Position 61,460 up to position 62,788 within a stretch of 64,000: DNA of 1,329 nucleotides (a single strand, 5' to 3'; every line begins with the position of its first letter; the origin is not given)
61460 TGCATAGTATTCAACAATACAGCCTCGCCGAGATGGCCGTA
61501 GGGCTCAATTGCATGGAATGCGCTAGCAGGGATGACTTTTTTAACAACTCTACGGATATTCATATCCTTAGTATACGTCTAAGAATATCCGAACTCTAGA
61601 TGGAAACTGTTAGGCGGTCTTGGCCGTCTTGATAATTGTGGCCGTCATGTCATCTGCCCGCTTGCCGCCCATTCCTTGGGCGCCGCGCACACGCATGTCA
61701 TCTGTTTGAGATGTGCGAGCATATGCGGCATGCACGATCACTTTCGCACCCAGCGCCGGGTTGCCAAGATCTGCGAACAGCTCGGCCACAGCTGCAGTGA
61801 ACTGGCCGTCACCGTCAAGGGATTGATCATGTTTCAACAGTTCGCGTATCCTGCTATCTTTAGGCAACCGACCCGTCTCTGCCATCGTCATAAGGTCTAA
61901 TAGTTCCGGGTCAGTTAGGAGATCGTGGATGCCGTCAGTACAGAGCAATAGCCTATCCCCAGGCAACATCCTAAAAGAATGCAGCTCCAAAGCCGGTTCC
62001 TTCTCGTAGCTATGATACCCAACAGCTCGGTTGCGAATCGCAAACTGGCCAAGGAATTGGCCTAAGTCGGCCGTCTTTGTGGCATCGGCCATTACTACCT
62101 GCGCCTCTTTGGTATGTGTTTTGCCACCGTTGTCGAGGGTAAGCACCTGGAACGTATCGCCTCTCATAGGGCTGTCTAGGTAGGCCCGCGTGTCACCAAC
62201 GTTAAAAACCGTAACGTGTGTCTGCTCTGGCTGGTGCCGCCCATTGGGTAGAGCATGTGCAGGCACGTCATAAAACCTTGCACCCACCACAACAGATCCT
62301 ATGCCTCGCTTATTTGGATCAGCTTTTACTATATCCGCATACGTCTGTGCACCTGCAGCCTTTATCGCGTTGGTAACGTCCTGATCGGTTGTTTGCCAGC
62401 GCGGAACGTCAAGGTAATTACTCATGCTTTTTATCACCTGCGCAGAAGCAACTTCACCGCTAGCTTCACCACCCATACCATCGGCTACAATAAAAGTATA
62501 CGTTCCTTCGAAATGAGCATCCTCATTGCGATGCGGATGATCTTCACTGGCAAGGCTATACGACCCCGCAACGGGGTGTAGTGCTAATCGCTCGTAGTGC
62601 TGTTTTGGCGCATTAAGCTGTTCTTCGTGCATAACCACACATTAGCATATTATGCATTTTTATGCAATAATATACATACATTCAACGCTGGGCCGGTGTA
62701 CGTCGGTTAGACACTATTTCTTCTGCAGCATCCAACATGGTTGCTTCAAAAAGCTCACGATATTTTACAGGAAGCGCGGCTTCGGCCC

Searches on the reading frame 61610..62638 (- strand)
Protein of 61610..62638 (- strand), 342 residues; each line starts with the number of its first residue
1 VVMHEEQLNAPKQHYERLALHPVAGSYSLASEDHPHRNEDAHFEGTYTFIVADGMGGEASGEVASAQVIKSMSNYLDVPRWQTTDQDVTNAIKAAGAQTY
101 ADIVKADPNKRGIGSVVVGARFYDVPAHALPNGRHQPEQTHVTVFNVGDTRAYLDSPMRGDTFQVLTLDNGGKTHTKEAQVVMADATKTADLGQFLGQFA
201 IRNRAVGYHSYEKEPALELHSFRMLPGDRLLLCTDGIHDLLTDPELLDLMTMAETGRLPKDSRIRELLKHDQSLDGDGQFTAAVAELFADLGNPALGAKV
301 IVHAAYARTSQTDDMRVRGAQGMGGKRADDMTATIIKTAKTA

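Call 7: search_protein_families(library=pfam, proteins=[window:61610-62638:-], max_evalue=0.01)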
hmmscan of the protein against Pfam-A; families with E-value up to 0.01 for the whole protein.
window:61610-62638:- (342 aa): 3 families
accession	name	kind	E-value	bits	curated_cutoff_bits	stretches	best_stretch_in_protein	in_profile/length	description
PF13672.11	PP2C_2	-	5.4e-07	29.8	24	1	37-247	11-184/209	Protein phosphatase 2C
PF07228.17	SpoIIE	-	0.00024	21.5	25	0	215-246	111-143/192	Stage II sporulation protein E (SpoIIE)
PF00481.26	PP2C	-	0.006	16.7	20.3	0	128-251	113-226/255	Protein phosphatase 2C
